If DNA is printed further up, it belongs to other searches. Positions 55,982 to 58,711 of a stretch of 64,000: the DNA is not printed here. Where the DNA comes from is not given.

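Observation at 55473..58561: Translationally coupled HNH nuclease plus 809-aa all-alpha repeat protein in a recombinase-borne island: a candidate two-gene defense-like module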

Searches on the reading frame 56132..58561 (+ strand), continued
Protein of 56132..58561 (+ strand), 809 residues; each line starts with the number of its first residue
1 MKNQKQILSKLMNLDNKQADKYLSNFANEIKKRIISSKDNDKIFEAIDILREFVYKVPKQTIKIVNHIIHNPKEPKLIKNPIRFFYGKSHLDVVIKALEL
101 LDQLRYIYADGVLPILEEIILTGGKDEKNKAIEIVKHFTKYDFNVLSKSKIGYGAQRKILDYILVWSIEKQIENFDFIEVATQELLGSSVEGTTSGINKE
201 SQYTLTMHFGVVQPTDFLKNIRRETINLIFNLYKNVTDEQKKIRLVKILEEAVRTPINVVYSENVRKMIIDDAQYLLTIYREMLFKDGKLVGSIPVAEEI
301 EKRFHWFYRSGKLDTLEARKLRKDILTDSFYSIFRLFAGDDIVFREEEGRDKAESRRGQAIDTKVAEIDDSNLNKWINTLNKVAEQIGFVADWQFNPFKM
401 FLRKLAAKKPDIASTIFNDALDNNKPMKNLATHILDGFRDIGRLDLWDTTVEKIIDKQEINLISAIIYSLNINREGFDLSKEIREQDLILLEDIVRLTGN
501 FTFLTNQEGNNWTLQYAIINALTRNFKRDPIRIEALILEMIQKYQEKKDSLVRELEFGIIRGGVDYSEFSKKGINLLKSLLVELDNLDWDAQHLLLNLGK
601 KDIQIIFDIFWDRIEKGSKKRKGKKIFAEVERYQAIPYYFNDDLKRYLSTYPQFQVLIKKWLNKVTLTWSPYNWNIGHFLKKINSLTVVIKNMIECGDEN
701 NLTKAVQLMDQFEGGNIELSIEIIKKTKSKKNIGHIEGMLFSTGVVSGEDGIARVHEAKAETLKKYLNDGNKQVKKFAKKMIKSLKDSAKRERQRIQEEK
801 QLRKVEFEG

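Call 86: search_protein_families(library=padloc, proteins=[P0053, P0054, P0050, P0051, P0047, L022:7989-10412:+, L036:6336-8726:+, L018:7998-10241:+, L029:5688-8711:+, L027:5394-8276:+], max_evalue=0.01)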
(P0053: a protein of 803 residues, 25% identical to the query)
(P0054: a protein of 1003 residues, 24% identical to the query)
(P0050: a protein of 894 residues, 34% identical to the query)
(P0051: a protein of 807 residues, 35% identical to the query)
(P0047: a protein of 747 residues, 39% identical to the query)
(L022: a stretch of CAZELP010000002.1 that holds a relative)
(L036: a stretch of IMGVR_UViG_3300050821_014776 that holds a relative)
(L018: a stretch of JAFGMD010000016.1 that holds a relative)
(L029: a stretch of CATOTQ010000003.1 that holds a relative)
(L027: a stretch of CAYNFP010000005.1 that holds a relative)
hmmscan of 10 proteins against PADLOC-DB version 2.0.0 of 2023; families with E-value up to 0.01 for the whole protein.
P0053 (803 aa): 0 families

P0054 (1003 aa): 1 family
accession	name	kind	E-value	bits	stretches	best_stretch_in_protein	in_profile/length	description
PDLC04999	PDC-S33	-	7.3e-11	40.1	1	19-156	49-175/349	-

P0050 (894 aa): 0 families

P0051 (807 aa): 0 families

P0047 (747 aa): 0 families

L022:7989-10412:+ (808 aa): 0 families

L036:6336-8726:+ (797 aa): 0 families

L018:7998-10241:+ (748 aa): 0 families

L029:5688-8711:+ (1008 aa): 2 families
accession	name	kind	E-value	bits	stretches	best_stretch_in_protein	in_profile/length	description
PDLC04999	PDC-S33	-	7.6e-09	33.5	1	11-159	41-175/349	-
PDLC02955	RT_X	-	0.0047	14.4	1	420-472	104-154/272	-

L027:5394-8276:+ (961 aa): 0 families

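Call 92: search_dna_similar(query=window:56132-58558:+, collection=phages, mode=protein, max_evalue=0.001)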
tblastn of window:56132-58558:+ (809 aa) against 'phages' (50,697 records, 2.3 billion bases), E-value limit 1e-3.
No match.

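Call 93: search_dna_similar(query=window:56132-58558:+, collection=plasmids, mode=protein, max_evalue=0.001)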
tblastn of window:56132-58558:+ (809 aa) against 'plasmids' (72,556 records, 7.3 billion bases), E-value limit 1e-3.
Records with a match: 4; places in all: 4; records where one place covers at least 80% of the query: 1.
Best place of each record, by identity: <60% 4.
By first word of the organism name: Rhizobium 1; Pseudanabaena 1; Sphingobium 1; Legionella 1.
By predicted mobility (MOB-suite, as given by PLSDB): non-mobilizable 3; conjugative 1.
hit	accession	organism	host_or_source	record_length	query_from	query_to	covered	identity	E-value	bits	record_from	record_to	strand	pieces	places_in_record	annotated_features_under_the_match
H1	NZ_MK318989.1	Rhizobium rhizogenes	-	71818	26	807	97%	21.4%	6e-23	113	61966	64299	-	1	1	poly-gamma-glutamate hydrolase family protein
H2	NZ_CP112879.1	Pseudanabaena galeata CCNP1313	-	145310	1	372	46%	24.2%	4e-9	68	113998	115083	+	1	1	hypothetical protein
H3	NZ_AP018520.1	Sphingobium sp. YG1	-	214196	28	413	48%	20.2%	5e-8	65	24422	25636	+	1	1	RelA/SpoT domain-containing protein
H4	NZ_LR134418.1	Legionella adelaidensis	environmental,Cooling tower water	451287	584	807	28%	24.6%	1e-3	50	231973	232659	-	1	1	hypothetical protein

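Call 95: get_annotated_region(hit=H1, flank=6000)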
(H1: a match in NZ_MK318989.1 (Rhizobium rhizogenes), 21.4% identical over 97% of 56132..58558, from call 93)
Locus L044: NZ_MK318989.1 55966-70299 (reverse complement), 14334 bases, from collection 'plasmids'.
description: Rhizobium rhizogenes strain C6.5 plasmid pC6.5d, complete sequence
organism: Rhizobium rhizogenes (NCBI taxid 359)
taxonomy: Bacteria; Pseudomonadota; Alphaproteobacteria; Hyphomicrobiales; Rhizobiaceae; Rhizobium; Rhizobium rhizogenes
host: -; source: -; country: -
typing (MOB-suite, as given by PLSDB): non-mobilizable; mating-pair formation MPF_T
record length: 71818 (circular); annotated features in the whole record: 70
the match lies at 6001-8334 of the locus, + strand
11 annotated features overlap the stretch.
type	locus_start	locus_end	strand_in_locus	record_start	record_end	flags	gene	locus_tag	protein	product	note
CDS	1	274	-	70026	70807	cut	-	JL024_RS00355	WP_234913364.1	IS5 family transposase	-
CDS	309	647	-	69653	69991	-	-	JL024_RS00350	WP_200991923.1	hypothetical protein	-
CDS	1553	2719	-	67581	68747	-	-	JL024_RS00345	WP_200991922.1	tyrosine-type recombinase/integrase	GO:0015074 - DNA integration [Evidence IEA]; GO:0006310 - DNA recombination [Evidence IEA]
CDS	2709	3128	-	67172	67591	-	-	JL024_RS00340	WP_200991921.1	type II toxin-antitoxin system VapC family toxin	-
CDS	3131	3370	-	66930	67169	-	-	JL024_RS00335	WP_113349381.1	type II toxin-antitoxin system prevent-host-death family antitoxin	GO:0008219 - cell death [Evidence IEA]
CDS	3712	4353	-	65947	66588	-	-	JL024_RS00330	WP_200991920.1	HAD family hydrolase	-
CDS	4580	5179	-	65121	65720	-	-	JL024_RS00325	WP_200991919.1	phosphoribosylglycinamide formyltransferase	GO:0006189 - 'de novo' IMP biosynthetic process [Evidence IEA]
CDS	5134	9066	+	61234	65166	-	-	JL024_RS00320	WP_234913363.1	poly-gamma-glutamate hydrolase family protein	-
CDS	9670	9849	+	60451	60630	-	-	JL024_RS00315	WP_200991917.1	hypothetical protein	-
CDS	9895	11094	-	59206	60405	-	-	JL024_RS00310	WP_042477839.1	IS256 family transposase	-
CDS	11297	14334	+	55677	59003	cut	-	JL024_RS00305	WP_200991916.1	SIR2 family protein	-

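Call 96: get_annotated_region(hit=H3, flank=6000)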
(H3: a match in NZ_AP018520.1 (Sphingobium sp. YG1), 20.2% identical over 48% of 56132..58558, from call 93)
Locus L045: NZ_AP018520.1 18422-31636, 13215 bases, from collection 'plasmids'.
description: Sphingobium sp. YG1 plasmid pYGP1, complete sequence
organism: Sphingobium sp. YG1 (NCBI taxid 2082188)
taxonomy: Bacteria; Pseudomonadota; Alphaproteobacteria; Sphingomonadales; Sphingomonadaceae; Sphingobium; Sphingobium sp. YG1
host: -; source: -; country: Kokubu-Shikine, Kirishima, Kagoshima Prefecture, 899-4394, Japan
typing (MOB-suite, as given by PLSDB): conjugative; relaxase MOBF; mating-pair formation MPF_F
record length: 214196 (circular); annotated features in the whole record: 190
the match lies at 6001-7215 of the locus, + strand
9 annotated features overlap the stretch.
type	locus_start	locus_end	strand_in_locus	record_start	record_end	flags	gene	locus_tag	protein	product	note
CDS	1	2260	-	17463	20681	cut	-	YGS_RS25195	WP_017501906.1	error-prone DNA polymerase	GO:0006260 - DNA replication [Evidence IEA]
CDS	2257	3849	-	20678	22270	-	-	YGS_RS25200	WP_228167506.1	DNA polymerase Y family protein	-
CDS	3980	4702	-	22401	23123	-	-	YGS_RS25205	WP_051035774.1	protein ImuA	-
CDS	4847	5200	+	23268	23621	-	-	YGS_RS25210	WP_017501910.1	hypothetical protein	-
CDS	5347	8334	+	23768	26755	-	-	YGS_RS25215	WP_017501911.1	RelA/SpoT domain-containing protein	-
CDS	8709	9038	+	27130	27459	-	-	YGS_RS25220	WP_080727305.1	hypothetical protein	-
CDS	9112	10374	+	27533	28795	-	-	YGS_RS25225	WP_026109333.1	TolC family protein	GO:0055085 - transmembrane transport [Evidence IEA]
CDS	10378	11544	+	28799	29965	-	-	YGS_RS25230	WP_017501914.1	efflux RND transporter periplasmic adaptor subunit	GO:0006810 - transport [Evidence IEA]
CDS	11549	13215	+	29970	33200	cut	-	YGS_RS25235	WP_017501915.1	CusA/CzcA family heavy metal efflux RND transporter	-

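Call 116: search_solved_structures(query=P0002, max_evalue=0.01, show_alignments=1)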
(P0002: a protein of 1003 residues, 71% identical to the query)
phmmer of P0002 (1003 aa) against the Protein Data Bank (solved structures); distinct sequences matched with E-value up to 0.01: 8.
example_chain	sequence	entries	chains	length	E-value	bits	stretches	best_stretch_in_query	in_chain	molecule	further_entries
6fgk_A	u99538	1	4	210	1.4e-08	36.4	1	45-173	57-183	GTP pyrophosphokinase YwaC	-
6ewz_A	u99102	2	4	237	3e-07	32.1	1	43-176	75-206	GTP pyrophosphokinase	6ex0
6fgj_A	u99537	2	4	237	3.3e-07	31.9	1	43-176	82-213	GTP pyrophosphokinase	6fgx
2be3_A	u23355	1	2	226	4.6e-07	31.4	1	52-169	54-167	GTP pyrophosphokinase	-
5dec_A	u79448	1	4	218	3.1e-06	28.7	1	6-170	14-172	GTP pyrophosphokinase YjbM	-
3l9d_A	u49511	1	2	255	3.8e-06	28.4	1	65-169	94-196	Putative GTP pyrophosphokinase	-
5f2v_V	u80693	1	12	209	5e-06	28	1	26-170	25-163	GTP pyrophosphokinase YjbM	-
5ded_D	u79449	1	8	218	5.3e-06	27.9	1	26-170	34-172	GTP pyrophosphokinase YjbM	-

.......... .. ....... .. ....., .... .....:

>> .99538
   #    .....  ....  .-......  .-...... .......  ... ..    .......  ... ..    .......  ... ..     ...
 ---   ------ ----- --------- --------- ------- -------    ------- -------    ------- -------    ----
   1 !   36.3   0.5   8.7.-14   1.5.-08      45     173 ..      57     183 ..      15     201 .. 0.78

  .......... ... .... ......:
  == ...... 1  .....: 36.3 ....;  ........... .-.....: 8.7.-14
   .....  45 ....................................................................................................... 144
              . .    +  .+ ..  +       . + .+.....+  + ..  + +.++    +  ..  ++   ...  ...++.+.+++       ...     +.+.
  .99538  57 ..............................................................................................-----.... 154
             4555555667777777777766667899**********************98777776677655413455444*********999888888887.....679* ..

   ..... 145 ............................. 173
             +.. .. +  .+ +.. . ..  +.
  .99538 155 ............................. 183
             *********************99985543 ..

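Call 117: find_encoding_contigs(protein=P0050, flank=8000, max_places=1)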
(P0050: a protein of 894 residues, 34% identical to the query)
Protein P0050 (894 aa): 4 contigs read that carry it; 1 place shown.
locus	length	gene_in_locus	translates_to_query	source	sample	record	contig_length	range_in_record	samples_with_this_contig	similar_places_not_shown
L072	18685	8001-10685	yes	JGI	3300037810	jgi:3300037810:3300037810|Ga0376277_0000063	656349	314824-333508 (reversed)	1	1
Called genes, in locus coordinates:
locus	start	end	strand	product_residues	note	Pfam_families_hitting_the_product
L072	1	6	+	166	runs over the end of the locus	PF01625:PMSR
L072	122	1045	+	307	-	PF00005:ABC_tran, PF13304:AAA_21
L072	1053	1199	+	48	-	-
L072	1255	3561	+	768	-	PF12679:ABC2_membrane_2, PF12730:ABC2_membrane_4 (weak), PF13346:ABC2_membrane_5 (weak), PF12698:ABC2_membrane_3, PF23357:DUF7088, PF09822:ABC_transp_aux, PF23355:IFT52_GIFT (faint)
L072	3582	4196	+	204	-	PF14238:DUF4340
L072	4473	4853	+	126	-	-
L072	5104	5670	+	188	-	PF04542:Sigma70_r2, PF08281:Sigma70_r4_2, PF04545:Sigma70_r4 (weak)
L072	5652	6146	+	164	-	-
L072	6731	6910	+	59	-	PF04014:MazE_antitoxin (weak)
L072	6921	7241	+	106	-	PF20464:MmeI_N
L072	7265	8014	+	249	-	-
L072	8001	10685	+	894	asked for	-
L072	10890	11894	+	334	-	PF13310:Virulence_RhuM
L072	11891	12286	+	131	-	PF03073:TspO_MBR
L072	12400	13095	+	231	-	-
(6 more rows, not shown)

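Call 118: find_encoding_contigs(protein=P0017, flank=8000, max_places=1)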
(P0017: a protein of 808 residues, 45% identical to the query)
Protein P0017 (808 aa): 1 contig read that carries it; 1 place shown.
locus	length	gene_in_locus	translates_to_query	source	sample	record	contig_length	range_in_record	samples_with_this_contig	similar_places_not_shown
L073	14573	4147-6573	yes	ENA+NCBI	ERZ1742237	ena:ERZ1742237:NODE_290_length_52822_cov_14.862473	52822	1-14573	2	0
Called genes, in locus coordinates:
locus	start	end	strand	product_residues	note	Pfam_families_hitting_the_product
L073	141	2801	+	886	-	PF02384:N6_Mtase (faint), PF20473:MmeI_Mtase (weak), PF07669:Eco57I, PF12950:TaqI_C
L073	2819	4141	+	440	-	-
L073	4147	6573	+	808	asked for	-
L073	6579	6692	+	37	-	-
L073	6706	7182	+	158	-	-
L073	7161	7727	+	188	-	-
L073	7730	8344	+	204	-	-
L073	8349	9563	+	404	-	-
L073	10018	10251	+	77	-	PF01541:GIY-YIG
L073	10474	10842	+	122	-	-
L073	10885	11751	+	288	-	-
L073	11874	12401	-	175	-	-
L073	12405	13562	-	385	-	PF03222:Trp_Tyr_perm, PF01490:Aa_trans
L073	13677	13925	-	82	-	PF16325:Peptidase_U32_C (weak)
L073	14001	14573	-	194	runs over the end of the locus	PF18306:LDcluster4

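Call 119: find_encoding_contigs(protein=P0054, flank=8000, max_places=1)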
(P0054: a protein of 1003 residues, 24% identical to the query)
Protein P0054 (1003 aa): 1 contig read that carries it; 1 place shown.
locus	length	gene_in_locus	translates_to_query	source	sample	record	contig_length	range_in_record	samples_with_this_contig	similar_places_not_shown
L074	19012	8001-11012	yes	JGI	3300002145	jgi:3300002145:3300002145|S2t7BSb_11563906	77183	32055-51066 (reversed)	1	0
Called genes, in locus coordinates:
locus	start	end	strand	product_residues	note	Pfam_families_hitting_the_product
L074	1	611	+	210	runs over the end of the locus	PF01618:MotA_ExbB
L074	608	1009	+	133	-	PF02472:ExbD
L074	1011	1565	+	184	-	-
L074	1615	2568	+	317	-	PF01297:ZnuA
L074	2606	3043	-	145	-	PF04364:DNA_pol3_chi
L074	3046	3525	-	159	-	PF00293:NUDIX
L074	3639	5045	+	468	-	PF14821:Thr_synth_N, PF00291:PALP, PF24857:THR4_C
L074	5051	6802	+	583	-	PF01578:Cytochrom_C_asm, PF16327:CcmF_C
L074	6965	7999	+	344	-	PF17761:DUF1016_N, PF06250:YhcG_C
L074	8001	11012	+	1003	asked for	PF04607:RelA_SpoT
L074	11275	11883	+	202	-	PF21176:RecR_HhH, PF02132:RecR_ZnF (weak), PF01751:Toprim, PF13662:Toprim_4, PF21175:RecR_C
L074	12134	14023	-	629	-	PF02518:HATPase_c (weak), PF13589:HATPase_c_3, PF00183:HSP90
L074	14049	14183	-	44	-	-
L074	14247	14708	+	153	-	PF02381:MraZ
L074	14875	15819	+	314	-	PF01795:Methyltransf_5, PF01728:FtsJ (faint)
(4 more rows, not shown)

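Call 120: find_encoding_contigs(protein=P0051, flank=8000, max_places=1)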
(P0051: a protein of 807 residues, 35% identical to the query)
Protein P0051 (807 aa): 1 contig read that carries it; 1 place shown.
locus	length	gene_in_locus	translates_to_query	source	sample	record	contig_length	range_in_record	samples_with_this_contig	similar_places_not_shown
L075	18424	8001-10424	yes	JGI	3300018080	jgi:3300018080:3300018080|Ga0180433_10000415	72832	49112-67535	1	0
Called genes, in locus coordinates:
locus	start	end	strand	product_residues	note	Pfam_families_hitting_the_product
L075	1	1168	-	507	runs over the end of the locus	PF00239:Resolvase, PF07508:Recombinase, PF13408:Zn_ribbon_recom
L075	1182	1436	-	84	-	-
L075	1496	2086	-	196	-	-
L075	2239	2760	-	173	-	-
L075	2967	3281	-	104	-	-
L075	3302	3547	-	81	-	PF18903:DUF5659 (weak)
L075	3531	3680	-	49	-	-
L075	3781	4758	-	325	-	PF00376:MerR (faint), PF13411:MerR_1 (faint), PF12728:HTH_17 (weak)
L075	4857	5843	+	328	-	PF00145:DNA_methylase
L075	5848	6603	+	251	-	PF11463:R-HINP1I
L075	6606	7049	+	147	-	PF03852:Vsr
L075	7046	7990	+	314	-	PF14280:DUF4365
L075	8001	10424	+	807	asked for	-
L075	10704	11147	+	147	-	PF08719:NADAR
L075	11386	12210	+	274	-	-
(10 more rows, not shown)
